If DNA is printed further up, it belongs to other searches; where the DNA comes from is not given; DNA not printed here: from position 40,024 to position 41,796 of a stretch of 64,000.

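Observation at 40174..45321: Compact FHA / Ser-Thr kinase / PP2C / FHA-anchored protease cassette: candidate phosphothreonine-gated proteolysis module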

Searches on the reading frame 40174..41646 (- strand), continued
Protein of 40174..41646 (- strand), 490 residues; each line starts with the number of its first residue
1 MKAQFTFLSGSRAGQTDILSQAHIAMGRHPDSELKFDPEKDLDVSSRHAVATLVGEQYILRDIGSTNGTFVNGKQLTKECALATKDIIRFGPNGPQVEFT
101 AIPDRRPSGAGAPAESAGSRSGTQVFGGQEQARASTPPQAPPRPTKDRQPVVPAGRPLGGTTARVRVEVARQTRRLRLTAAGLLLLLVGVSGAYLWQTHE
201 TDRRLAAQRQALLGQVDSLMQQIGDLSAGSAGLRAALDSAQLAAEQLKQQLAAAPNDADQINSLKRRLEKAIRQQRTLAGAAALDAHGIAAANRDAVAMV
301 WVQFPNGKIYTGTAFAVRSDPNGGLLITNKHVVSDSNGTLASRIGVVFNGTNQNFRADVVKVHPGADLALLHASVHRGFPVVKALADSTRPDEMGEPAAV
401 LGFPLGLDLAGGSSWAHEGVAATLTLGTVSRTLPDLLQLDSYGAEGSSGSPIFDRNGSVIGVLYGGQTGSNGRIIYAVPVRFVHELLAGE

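Call 35: find_homologous_proteins(query=P0270, max_evalue=1e-10)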
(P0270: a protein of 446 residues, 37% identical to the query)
Query P0270 (446 aa): 331 proteins with E <= 1e-10 among 8000 candidates; the best 120 are listed.
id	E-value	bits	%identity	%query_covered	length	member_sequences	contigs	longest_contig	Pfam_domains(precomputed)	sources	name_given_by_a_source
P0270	3.4e-278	940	100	100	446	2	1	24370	PF13365.13,PF00498.32,PF16697.11,PF00944.26,PF00089.33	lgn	-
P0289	3.3e-164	565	63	100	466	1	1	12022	PF13365.13,PF00498.32,PF16697.11,PF00944.26,PF00089.33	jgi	jgi:S1-C subfamily serine protease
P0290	2.9e-151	522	58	99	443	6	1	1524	PF13365.13,PF00498.32,PF16697.11,PF00089.33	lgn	-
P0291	5.6e-150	518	62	93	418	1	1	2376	PF13365.13,PF00498.32,PF16697.11,PF00089.33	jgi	jgi:S1-C subfamily serine protease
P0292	1.4e-137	477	56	100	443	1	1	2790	PF13365.13,PF00498.32,PF16697.11,PF00089.33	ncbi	ncbi:MAG: trypsin-like peptidase domain-containing protein [Longimicrobiales bacterium]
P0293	3.1e-137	476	56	97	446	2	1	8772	PF13365.13,PF00498.32,PF16697.11,PF00089.33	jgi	jgi:V8-like Glu-specific endopeptidase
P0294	1.1e-136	474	55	99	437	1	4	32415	PF13365.13,PF00498.32,PF16697.11,PF00089.33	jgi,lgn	jgi:hypothetical protein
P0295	6.3e-136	472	55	100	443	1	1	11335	PF13365.13,PF00498.32,PF16697.11,PF00089.33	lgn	-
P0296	1.9e-134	467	55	100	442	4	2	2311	PF13365.13,PF00498.32,PF16697.11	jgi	jgi:S1-C subfamily serine protease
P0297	5.8e-134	465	55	100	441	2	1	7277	PF13365.13,PF00498.32,PF16697.11,PF00089.33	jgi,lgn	jgi:hypothetical protein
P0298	8.6e-134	465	56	100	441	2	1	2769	PF13365.13,PF00498.32,PF16697.11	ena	-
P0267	3.0e-133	463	54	100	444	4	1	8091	PF13365.13,PF00498.32,PF16697.11,PF00089.33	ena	-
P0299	4.6e-131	456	55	100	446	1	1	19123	PF13365.13,PF00498.32,PF16697.11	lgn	-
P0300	4.7e-130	452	53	100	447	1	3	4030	PF13365.13,PF00498.32,PF16697.11,PF00089.33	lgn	-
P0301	6.9e-130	452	54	100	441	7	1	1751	PF13365.13,PF00498.32,PF16697.11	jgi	jgi:hypothetical protein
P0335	6.2e-105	370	46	99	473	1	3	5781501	PF13365.13,PF00498.32,PF16697.11,PF00089.33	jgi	jgi:S1-C subfamily serine protease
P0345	7.2e-103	363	44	99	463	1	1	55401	PF13365.13,PF00498.32,PF16697.11,PF00089.33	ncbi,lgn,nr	ncbi:MAG TPA: trypsin-like peptidase domain-containing protein [Longimicrobiaceae bacterium]|nr:tryp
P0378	1.3e-95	339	44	98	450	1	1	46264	PF13365.13,PF00498.32,PF16697.11,PF00089.33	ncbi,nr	ncbi:MAG: FHA domain-containing protein [Gemmatimonas sp.]|nr:FHA domain-containing protein [Gemmati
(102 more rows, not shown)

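Call 36: find_encoding_contigs(protein=P0335, flank=10000, max_places=1)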
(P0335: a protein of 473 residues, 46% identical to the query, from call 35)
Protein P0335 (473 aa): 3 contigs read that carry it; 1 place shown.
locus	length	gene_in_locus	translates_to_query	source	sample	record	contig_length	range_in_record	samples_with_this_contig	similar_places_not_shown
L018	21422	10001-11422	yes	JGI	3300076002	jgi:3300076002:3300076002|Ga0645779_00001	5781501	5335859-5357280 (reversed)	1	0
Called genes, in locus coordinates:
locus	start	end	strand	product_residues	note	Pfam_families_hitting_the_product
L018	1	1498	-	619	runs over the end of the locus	-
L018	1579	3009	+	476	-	PF05936:T6SS_VasE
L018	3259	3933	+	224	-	PF09850:DotU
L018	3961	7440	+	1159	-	PF14331:IcmF-related_N, PF06761:IcmF-related, PF06744:IcmF_C (weak)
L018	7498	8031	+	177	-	-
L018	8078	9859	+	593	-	PF00069:Pkinase, PF07714:PK_Tyr_Ser-Thr, PF06293:Kdo (weak), PF17667:Pkinase_fungal (weak)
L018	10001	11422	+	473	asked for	PF16697:Yop-YscD_cpl, PF00498:FHA, PF00089:Trypsin, PF13365:Trypsin_2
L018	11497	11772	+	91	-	PF04237:YjbR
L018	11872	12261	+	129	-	PF08818:DUF1801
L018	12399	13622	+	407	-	-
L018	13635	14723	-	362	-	PF03308:MeaB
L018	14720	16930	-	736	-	PF01642:MM_CoA_mutase, PF02310:B12-binding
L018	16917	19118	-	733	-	PF01642:MM_CoA_mutase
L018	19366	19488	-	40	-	-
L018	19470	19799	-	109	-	PF04223:CitF, PF13336:AcetylCoA_hyd_C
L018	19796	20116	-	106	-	-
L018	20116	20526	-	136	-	PF02550:AcetylCoA_hydro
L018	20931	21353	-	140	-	PF00903:Glyoxalase, PF13468:Glyoxalase_3 (weak), PF13669:Glyoxalase_4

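Call 37: find_encoding_contigs(protein=P0378, flank=10000, max_places=1)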
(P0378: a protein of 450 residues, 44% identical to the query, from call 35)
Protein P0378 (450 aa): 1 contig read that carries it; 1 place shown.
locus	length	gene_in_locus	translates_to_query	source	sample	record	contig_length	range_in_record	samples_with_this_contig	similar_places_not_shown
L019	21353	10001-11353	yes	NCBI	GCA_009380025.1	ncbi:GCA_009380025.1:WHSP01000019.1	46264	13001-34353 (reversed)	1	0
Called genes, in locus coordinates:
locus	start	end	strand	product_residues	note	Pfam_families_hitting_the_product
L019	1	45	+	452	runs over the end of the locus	PF05936:T6SS_VasE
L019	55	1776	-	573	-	-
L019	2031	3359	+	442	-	PF05936:T6SS_VasE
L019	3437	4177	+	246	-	PF09850:DotU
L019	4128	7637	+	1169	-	PF14331:IcmF-related_N, PF06761:IcmF-related, PF06744:IcmF_C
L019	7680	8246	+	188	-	-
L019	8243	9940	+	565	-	PF00069:Pkinase, PF07714:PK_Tyr_Ser-Thr, PF01636:APH (faint), PF17667:Pkinase_fungal (weak)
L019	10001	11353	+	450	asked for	PF16697:Yop-YscD_cpl, PF00498:FHA, PF00089:Trypsin (weak), PF13365:Trypsin_2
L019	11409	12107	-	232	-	PF13036:LpoB (faint), PF03783:CsgG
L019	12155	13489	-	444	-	PF14559:TPR_19 (weak), PF25390:WD40_RLD, PF00415:RCC1, PF13540:RCC1_2 (weak), PF00415:RCC1 (weak), PF13540:RCC1_2, PF00415:RCC1 (weak), PF13540:RCC1_2, +1 more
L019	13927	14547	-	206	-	PF07883:Cupin_2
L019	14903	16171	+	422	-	PF12867:DinB_2, PF03781:FGE-sulfatase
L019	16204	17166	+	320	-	PF10017:Methyltransf_33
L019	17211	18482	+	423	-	PF09949:APP1_cat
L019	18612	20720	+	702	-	PF00009:GTP_EFTU, PF03144:GTP_EFTU_D2 (weak), PF22042:EF-G_D2, PF14492:EFG_III, PF03764:EFG_IV, PF00679:EFG_C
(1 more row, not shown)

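Call 38: find_encoding_contigs(protein=P0345, flank=10000, max_places=1)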
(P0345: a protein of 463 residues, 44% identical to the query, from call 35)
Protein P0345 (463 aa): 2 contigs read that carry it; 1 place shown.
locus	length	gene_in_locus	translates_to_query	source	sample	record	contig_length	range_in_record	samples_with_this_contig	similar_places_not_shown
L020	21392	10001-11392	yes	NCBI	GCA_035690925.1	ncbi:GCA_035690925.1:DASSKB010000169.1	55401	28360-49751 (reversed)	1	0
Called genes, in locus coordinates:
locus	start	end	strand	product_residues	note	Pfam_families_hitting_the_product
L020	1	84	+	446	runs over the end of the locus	PF05936:T6SS_VasE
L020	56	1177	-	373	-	-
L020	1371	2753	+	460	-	PF05936:T6SS_VasE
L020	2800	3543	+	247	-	PF09850:DotU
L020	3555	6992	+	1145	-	PF14331:IcmF-related_N, PF06761:IcmF-related, PF06744:IcmF_C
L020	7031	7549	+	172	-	-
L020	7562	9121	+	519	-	PF00069:Pkinase, PF07714:PK_Tyr_Ser-Thr, PF01636:APH (faint), PF17667:Pkinase_fungal (weak)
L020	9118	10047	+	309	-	PF00481:PP2C, PF13672:PP2C_2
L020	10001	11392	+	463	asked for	PF16697:Yop-YscD_cpl, PF00498:FHA, PF00089:Trypsin (weak), PF13365:Trypsin_2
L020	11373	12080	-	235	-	PF03783:CsgG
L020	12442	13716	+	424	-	PF05697:Trigger_N, PF00254:FKBP_C (weak), PF05698:Trigger_C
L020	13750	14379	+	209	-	PF00574:CLP_protease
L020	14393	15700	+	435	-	PF06689:zf-C4_ClpX, PF13401:AAA_22 (faint), PF00004:AAA, PF07724:AAA_2, PF07728:AAA_5 (weak), PF10431:ClpB_D2-small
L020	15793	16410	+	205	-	PF03193:RsgA_GTPase (weak), PF00350:Dynamin_N (faint), PF01926:MMR_HSR1, PF02421:FeoB_N, PF00009:GTP_EFTU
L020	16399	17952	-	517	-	PF00158:Sigma54_activat, PF14532:Sigma54_activ_2, PF07728:AAA_5, PF25601:AAA_lid_14, PF02954:HTH_8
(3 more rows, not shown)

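Call 45: list_cluster_members(proteins=[P0160, P0164, P0187, P0212, P0269, P0182, P0251, P0141, P0145, P0134])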
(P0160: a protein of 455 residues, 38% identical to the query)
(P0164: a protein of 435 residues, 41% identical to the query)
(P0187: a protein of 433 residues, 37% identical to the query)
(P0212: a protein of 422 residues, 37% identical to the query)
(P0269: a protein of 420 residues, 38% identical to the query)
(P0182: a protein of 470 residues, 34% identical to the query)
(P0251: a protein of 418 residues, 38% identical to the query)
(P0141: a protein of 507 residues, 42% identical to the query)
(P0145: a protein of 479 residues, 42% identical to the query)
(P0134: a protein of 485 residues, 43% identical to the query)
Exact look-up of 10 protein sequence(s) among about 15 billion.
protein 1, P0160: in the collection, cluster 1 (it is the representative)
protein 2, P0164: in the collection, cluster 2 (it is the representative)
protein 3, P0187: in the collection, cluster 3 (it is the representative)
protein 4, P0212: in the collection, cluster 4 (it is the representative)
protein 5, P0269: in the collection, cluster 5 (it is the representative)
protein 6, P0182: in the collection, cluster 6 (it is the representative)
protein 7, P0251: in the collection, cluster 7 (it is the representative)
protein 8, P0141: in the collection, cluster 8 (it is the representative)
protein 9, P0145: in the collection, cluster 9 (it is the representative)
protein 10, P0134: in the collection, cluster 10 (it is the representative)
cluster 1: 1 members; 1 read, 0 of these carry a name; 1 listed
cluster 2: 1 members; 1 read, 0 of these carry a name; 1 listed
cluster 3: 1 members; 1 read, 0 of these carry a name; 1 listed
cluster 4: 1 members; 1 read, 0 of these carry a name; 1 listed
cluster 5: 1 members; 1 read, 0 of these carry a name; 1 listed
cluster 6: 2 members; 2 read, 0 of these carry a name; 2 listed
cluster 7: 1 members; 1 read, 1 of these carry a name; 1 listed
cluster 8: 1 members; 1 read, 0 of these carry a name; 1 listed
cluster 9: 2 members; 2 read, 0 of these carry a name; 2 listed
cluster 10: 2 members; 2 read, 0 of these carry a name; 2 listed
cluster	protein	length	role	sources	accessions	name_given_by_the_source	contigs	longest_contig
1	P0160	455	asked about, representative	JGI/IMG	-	-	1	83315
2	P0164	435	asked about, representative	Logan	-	-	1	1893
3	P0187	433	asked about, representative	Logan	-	-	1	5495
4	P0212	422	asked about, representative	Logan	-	-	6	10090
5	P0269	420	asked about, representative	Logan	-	-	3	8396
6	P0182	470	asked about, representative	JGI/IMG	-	-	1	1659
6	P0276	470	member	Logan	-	-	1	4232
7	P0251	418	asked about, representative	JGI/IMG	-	S1-C subfamily serine protease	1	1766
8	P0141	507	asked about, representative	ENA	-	-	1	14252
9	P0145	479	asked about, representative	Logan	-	-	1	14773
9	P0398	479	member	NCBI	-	-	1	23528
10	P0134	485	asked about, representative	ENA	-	-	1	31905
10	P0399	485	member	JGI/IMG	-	-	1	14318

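Call 46: find_encoding_contigs(protein=P0160, flank=10000, max_places=1)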
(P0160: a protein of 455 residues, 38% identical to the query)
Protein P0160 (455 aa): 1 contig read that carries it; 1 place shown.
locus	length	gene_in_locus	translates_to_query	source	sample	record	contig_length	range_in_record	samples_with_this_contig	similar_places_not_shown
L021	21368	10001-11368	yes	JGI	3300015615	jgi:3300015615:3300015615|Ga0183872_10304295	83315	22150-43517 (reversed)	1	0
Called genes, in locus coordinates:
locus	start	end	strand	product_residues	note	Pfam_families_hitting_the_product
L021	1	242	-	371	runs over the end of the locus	-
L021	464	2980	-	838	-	PF00317:Ribonuc_red_lgN, PF02867:Ribonuc_red_lgC, PF12637:TSCPD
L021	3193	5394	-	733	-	-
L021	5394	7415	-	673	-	PF01520:Amidase_3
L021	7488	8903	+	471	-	PF00069:Pkinase, PF01636:APH (faint), PF07714:PK_Tyr_Ser-Thr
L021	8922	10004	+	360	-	PF00481:PP2C, PF13672:PP2C_2, PF07228:SpoIIE (faint)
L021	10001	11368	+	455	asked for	PF16697:Yop-YscD_cpl, PF00498:FHA, PF13365:Trypsin_2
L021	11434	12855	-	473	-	PF00933:Glyco_hydro_3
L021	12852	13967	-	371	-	PF03702:AnmK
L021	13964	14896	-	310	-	PF22198:GKRP_SIS_2 (weak), PF22645:GKRP_SIS_N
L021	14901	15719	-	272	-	-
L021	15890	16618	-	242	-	PF02683:DsbD_TM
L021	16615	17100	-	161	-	PF01475:FUR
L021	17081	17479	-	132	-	-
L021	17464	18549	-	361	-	PF21571:ArgZ-like_C_1st (faint), PF21570:ArgZ-like_C_2nd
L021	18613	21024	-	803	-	PF17764:PriA_3primeBD, PF00270:DEAD, PF04851:ResIII, PF18319:Zn_ribbon_PriA, PF00271:Helicase_C, PF18074:PriA_C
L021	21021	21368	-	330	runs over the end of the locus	PF02746:MR_MLE_N, PF13378:MR_MLE_C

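Call 47: find_encoding_contigs(protein=P0134, flank=10000, max_places=1)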
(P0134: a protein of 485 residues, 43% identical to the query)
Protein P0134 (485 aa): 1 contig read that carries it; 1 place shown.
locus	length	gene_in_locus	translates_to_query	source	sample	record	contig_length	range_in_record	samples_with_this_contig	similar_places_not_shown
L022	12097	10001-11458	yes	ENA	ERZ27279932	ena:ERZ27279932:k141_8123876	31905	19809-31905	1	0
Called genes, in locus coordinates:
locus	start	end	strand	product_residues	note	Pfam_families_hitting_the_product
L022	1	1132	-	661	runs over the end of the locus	PF13240:Zn_Ribbon_1, PF13248:Zn_ribbon_3 (weak), PF00069:Pkinase, PF03109:ABC1 (faint), PF07714:PK_Tyr_Ser-Thr, PF08308:PEGA (weak)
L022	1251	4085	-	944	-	PF07676:PD40 (faint), PF26549:Tricorn_N (weak)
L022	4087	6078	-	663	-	PF01520:Amidase_3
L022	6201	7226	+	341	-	PF12773:DZR, PF13240:Zn_Ribbon_1 (faint), PF13248:Zn_ribbon_3 (faint), PF17032:Zn_ribbon_15 (faint), PF18912:DZR_2 (faint), PF24460:DUF7575 (faint), PF12773:DZR, PF00498:FHA, +2 more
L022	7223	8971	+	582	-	PF00069:Pkinase, PF07714:PK_Tyr_Ser-Thr, PF01636:APH (faint), PF17667:Pkinase_fungal (weak)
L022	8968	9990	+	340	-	PF00481:PP2C, PF13672:PP2C_2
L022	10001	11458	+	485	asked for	PF16697:Yop-YscD_cpl, PF00498:FHA, PF00089:Trypsin (weak), PF13365:Trypsin_2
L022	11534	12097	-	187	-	?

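Call 48: find_encoding_contigs(protein=P0398, flank=10000, max_places=1)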
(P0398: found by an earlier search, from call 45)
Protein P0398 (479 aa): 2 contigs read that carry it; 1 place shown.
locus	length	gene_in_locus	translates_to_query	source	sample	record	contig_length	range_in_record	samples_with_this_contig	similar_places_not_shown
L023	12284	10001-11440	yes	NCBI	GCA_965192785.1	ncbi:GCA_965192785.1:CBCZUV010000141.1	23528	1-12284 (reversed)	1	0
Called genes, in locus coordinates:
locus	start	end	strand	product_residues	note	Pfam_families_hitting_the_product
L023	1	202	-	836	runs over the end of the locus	PF00317:Ribonuc_red_lgN, PF02867:Ribonuc_red_lgC, PF12637:TSCPD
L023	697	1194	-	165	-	PF25084:LbH_EIF2B (weak), PF25087:GMPPB_C (weak), PF00132:Hexapep (weak)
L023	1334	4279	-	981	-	PF10647:Gmad1 (faint)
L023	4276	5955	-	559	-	PF01520:Amidase_3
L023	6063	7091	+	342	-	PF12773:DZR, PF13240:Zn_Ribbon_1 (faint), PF13248:Zn_ribbon_3 (faint), PF24460:DUF7575 (faint), PF24463:DUF7577 (weak), PF16697:Yop-YscD_cpl (faint), PF00498:FHA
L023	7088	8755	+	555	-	PF00069:Pkinase, PF01636:APH (faint), PF03109:ABC1 (faint), PF07714:PK_Tyr_Ser-Thr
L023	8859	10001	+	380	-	PF00481:PP2C, PF13672:PP2C_2, PF07228:SpoIIE (faint)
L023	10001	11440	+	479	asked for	PF16697:Yop-YscD_cpl, PF00498:FHA, PF10459:Peptidase_S46 (faint), PF00089:Trypsin, PF13365:Trypsin_2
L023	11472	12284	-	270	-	?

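Call 52: search_protein_families(library=pfam, proteins=[L016:4847-5404:+, L017:4725-5378:+, L018:7498-8031:+, L021:3193-5394:-], max_evalue=0.01)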
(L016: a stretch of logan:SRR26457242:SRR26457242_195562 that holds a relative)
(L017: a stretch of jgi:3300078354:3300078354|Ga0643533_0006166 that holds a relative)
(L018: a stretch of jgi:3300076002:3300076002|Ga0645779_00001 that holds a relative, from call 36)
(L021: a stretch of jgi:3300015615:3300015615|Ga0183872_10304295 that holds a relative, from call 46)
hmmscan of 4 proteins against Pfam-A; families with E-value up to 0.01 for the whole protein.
L016:4847-5404:+ (185 aa): 0 families

L017:4725-5378:+ (217 aa): 0 families

L018:7498-8031:+ (177 aa): 0 families

L021:3193-5394:- (733 aa): 2 families
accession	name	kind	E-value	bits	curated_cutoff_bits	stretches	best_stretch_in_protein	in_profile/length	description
PF13432.12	TPR_16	-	0.0021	18.9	32.7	1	87-125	10-48/65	Tetratricopeptide repeat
PF13414.12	TPR_11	-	0.0053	16.9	26.8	0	90-122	10-42/42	TPR repeat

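Call 55: predict_structure(alignment_id=A1)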
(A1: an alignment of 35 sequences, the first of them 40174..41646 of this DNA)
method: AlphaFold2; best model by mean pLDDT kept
length: 490 residues; sequences in the alignment: 35
mean_pLDDT: 87.3   pTM: 0.63
mean pLDDT of the five models: 87.3, 86.1, 86.0, 85.9, 84.8
residues with pLDDT >= 90: 360; 70-90: 59; 50-70: 16; < 50: 55
segments of 3 or more residues with pLDDT < 50: 108-136, 138-140, 142-164
pLDDT, mean of each block of 10 residues (from residue 1): 97 97 95 96 97 96 97 97 98 98 70 42 39 45 43 39 54 81 92 94 96 97 87 87 96 96 96 91 94 98 95 97 98 96 97 97 97 96 92 92 81 80 94 95 92 97 91 93 93
secondary structure, 60 per line:
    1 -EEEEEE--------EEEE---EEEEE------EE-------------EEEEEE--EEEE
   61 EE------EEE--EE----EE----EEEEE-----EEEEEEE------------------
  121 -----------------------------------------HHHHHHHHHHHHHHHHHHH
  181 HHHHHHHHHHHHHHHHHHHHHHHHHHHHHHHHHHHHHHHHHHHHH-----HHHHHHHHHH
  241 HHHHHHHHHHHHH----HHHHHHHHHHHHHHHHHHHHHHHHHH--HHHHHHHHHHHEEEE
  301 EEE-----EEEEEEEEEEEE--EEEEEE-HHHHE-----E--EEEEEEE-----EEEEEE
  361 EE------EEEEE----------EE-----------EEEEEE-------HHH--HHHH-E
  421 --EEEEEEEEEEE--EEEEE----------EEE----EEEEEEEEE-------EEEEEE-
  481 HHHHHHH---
elements in order: E2-7 E16-19 E23-27 E49-54 E57-62 E69-71 E86-90 E96-102 H162-225 H231-253 H258-283 H286-296 E297-303 E309-320 E323-328 H330-333 E343-349 E355-362 E369-373 E397-402 H415-418 E423-433 E436-440 E451-453 E458-466 E474-479 H481-487
